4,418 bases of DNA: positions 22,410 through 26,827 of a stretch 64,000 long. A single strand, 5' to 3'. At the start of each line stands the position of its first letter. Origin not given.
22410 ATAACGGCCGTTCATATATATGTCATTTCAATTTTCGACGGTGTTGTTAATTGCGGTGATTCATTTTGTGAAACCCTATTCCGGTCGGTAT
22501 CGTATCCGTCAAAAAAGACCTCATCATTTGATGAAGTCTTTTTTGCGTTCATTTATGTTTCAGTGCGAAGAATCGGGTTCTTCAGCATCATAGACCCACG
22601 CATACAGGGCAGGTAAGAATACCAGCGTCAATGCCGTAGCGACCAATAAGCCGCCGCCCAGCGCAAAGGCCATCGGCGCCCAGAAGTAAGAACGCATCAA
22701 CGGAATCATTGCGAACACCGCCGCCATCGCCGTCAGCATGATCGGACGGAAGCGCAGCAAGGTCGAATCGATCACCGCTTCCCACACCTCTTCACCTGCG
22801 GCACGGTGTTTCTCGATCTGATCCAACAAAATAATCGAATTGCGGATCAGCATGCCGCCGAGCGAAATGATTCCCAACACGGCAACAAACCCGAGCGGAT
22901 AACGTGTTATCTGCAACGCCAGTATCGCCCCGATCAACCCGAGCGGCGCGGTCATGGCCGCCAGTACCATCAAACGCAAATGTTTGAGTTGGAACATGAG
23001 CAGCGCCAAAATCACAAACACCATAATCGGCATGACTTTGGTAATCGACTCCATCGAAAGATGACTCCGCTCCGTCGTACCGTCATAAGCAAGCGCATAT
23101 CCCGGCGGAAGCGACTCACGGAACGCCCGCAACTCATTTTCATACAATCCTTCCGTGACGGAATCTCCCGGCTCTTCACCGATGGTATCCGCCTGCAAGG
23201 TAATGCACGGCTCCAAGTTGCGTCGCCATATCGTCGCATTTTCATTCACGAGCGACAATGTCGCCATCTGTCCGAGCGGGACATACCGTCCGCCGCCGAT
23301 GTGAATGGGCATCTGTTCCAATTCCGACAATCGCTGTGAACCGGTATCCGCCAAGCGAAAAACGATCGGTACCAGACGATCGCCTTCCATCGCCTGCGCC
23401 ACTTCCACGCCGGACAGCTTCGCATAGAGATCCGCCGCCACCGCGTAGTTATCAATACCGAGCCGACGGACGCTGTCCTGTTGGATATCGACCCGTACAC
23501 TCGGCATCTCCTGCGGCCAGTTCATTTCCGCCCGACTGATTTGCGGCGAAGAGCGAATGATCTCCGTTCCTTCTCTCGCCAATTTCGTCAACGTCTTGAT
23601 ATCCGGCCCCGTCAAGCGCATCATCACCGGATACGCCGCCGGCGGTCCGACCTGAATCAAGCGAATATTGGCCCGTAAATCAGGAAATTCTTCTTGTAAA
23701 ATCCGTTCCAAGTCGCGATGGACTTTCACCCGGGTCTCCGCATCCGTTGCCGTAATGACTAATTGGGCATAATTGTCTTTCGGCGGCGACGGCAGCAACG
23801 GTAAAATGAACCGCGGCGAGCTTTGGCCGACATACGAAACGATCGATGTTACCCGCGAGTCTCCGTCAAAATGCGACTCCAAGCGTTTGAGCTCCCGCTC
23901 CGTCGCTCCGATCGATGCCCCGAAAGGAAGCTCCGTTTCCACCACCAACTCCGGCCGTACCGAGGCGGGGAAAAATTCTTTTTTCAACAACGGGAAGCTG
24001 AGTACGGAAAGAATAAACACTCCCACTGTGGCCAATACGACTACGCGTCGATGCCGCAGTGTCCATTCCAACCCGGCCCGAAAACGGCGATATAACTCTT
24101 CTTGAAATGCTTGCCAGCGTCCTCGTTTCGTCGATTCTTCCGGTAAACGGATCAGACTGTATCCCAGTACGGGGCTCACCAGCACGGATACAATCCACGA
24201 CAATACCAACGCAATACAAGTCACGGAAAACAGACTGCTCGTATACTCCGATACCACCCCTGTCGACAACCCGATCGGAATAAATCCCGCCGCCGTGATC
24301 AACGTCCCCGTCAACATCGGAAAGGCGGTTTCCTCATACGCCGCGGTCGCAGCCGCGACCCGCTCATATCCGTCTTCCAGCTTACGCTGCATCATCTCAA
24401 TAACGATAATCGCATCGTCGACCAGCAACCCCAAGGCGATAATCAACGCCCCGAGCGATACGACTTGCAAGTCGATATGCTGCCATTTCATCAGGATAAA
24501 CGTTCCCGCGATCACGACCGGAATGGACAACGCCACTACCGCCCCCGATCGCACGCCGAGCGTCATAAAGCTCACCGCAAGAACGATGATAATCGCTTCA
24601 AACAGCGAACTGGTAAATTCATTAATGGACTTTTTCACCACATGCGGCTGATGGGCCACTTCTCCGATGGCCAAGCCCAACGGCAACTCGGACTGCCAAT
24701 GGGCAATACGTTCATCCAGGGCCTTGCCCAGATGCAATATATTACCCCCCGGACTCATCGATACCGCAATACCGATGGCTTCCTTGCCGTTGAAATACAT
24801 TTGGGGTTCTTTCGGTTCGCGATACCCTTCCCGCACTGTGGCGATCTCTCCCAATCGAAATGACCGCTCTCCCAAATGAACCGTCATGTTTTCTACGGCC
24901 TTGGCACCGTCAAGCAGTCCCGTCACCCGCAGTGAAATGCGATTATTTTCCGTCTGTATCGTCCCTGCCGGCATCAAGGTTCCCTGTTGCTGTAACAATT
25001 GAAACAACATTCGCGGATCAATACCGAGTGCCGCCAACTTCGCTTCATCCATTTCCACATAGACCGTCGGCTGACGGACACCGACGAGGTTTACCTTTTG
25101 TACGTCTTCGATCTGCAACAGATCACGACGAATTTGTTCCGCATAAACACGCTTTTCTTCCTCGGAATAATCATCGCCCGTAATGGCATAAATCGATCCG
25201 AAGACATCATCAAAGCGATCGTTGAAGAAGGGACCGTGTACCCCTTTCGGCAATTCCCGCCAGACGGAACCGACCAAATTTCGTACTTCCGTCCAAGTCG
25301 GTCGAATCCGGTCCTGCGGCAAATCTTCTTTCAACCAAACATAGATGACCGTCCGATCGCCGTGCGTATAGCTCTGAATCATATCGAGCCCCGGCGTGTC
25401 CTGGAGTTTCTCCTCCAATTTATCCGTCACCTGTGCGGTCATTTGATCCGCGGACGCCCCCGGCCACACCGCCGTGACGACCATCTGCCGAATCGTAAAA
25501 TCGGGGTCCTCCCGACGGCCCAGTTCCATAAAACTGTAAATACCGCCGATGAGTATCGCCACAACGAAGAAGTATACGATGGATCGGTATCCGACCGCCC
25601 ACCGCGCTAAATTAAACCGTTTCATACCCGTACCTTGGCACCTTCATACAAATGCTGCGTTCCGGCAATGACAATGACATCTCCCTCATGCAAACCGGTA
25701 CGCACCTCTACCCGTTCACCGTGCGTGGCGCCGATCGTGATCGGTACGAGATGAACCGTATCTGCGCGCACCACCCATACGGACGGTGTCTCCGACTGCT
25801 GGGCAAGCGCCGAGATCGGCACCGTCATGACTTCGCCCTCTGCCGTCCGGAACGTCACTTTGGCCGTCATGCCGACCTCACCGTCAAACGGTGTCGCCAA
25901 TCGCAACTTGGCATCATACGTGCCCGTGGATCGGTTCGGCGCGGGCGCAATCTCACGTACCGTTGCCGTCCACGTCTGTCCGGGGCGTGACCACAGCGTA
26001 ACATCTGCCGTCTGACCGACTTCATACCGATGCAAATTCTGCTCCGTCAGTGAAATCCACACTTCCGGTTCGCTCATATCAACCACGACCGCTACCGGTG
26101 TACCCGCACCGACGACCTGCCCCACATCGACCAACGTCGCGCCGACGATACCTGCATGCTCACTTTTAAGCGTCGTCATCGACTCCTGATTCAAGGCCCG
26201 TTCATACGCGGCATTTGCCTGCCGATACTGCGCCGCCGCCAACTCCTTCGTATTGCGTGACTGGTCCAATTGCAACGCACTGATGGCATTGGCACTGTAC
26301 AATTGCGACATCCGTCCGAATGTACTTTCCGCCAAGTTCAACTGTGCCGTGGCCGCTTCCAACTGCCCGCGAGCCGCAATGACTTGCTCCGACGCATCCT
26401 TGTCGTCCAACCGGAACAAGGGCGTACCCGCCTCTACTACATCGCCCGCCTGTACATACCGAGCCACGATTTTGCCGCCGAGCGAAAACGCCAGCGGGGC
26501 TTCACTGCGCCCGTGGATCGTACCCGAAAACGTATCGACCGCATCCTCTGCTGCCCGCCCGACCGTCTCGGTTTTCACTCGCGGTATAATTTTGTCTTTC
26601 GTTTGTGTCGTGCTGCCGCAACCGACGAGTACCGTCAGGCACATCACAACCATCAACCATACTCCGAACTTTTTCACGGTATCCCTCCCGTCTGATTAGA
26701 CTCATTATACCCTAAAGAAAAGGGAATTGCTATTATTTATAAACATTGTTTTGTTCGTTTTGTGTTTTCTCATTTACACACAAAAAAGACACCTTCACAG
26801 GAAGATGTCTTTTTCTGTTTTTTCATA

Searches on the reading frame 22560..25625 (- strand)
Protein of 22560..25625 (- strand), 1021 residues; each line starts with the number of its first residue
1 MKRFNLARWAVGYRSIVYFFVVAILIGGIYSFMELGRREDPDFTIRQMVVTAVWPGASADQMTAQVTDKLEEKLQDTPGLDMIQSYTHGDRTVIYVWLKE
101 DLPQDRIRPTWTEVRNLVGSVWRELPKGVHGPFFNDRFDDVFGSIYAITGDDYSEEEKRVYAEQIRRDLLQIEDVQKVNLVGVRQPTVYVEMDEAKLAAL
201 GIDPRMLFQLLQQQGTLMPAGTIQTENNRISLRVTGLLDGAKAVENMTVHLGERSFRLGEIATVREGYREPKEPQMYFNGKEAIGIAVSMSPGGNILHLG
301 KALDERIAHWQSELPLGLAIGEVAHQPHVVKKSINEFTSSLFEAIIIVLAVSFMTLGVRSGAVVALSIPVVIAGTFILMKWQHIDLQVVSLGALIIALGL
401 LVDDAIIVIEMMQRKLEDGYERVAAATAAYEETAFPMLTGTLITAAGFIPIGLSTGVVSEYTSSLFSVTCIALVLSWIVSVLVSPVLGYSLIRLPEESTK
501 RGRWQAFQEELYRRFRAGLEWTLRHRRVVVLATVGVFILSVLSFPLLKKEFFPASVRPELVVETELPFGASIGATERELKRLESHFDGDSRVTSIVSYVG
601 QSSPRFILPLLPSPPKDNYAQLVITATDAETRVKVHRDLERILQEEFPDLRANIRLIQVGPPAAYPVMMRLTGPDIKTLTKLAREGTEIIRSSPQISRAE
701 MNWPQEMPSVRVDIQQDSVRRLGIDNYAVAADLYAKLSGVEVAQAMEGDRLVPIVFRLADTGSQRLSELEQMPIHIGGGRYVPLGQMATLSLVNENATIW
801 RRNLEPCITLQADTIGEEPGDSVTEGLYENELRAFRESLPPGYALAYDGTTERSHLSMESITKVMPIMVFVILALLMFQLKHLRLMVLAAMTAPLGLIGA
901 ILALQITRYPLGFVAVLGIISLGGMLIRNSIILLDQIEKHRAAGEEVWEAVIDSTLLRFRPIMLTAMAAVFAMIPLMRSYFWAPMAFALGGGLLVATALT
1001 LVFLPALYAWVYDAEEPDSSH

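Call 20: search_protein_families(library=ncbifam, proteins=[window:22560-25625:-], max_evalue=0.00001)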
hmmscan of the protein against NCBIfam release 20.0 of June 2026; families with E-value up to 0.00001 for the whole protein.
window:22560-25625:- (1021 aa): 12 families
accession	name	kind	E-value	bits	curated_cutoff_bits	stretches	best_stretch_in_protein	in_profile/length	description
NF033617.1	RND_permease_2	subfamily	6.4e-136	454.8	1250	1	20-1010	14-1006/1009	multidrug efflux RND transporter permease subunit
NF000282.2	RND_permease_1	subfamily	6.2e-101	338.9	1250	1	21-1011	13-1027/1029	multidrug efflux RND transporter permease subunit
TIGR00914.1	2A0601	subfamily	2.4e-93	313.7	701.45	1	8-1016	7-1040/1051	CusA/CzcA family heavy metal efflux RND transporter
TIGR00915.1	2A0602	subfamily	6.9e-83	279.1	940.35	1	18-1011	11-1028/1050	efflux RND transporter permease subunit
NF007905.0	PRK10614.1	equivalog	2.6e-81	273.7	1774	1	19-1010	16-1007/1025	multidrug efflux RND transporter permease subunit MdtC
NF007798.0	PRK10503.1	equivalog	9.6e-75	251.9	1584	1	19-1009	25-1020/1040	MdtB/MuxB family multidrug efflux RND transporter permease subunit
NF007133.0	PRK09579.1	equivalog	1.8e-73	247.7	1763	2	21-551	16-549/1017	multidrug efflux RND transporter permease subunit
NF007842.1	PRK10555.1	equivalog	2.1e-57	194.7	1854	1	17-1011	10-1026/1036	multidrug efflux RND transporter permease AcrD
NF007131.0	PRK09577.1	equivalog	1.7e-50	171.7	1768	2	17-592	10-601/1045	multidrug efflux RND transporter permease subunit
NF000037.1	RND_perm_OqxB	exception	3.6e-43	147.6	2200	2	20-493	17-500/1050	multidrug efflux RND transporter permease subunit OqxB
NF011706.2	PRK15127.1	equivalog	6.8e-37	126.9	2150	2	19-493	12-498/1049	multidrug efflux RND transporter permease subunit AcrB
TIGR00921.1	2A067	subfamily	2.9e-08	32.2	351.9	1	341-529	198-392/733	hydrophobe/amphiphile efflux-3 (HAE3) family transporter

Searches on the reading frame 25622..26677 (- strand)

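Call 20: search_protein_families(library=ncbifam, proteins=[window:25622-26677:-], max_evalue=0.00001)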
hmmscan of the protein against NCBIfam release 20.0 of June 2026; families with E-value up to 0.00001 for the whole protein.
window:25622-26677:- (351 aa): 19 families
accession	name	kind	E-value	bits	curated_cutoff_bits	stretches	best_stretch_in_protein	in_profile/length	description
TIGR01730.1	RND_mfp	subfamily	1.9e-67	227.5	94.9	1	34-351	1-321/322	efflux RND transporter periplasmic adaptor subunit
TIGR00999.1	8a0102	subfamily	7.2e-36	123.7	319.3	1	78-342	1-269/271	CzcB/NccB family metal efflux transporter periplasmic adaptor subunit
NF008589.1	PRK11556.1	equivalog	5.7e-20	71.6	391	1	51-351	76-387/392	MdtA/MuxA family multidrug efflux RND transporter periplasmic adaptor subunit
NF008606.0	PRK11578.1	equivalog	7.6e-17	61.5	342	1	11-340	13-365/371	macrolide transporter subunit MacA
NF007362.0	PRK09859.1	equivalog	1.8e-14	53.7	738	1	7-350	8-370/385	multidrug transporter subunit MdtE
NF045904.1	RND-peri-MexE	equivalog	9.6e-14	51.1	714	1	9-195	12-199/390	multidrug efflux RND transporter periplasmic adaptor subunit MexE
TIGR00998.1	8a0101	subfamily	3.3e-13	49.3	390.8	1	150-247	187-285/334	EmrA/EmrK family multidrug efflux transporter periplasmic adaptor subunit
NF033138.2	RND-peri-MexC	equivalog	3.9e-13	49.3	625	1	13-194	15-198/375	MexC family multidrug efflux RND transporter periplasmic adaptor subunit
NF007132.1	PRK09578.1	equivalog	1.3e-12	47.1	512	1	6-195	11-201/396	MexX/AxyX family multidrug efflux RND transporter periplasmic adaptor subunit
NF002939.0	PRK03598.1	equivalog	2e-12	46.9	393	0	96-160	107-171/332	secretion protein HlyD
NF011604.1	PRK15030.1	equivalog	6.7e-12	45.1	765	1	16-198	21-204/397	multidrug efflux RND transporter periplasmic adaptor subunit AcrA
NF000272.2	OqxA_adapt_sub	exception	7.6e-11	41.6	835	1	10-200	17-208/391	multidrug efflux RND transporter periplasmic adaptor subunit OqxA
NF007785.0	PRK10476.1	equivalog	3.1e-08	32.8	376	0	147-243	188-284/347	multidrug transporter subunit MdtN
NF045680.1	DiMtlExpIhpB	equivalog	7.9e-08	31.6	450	1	169-336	139-307/326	divalent metal ion exporter adaptor subunit IhpB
TIGR02971.1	heterocyst_DevB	subfamily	2.4e-07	30.5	129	0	96-170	96-170/327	ABC exporter membrane fusion protein, DevB family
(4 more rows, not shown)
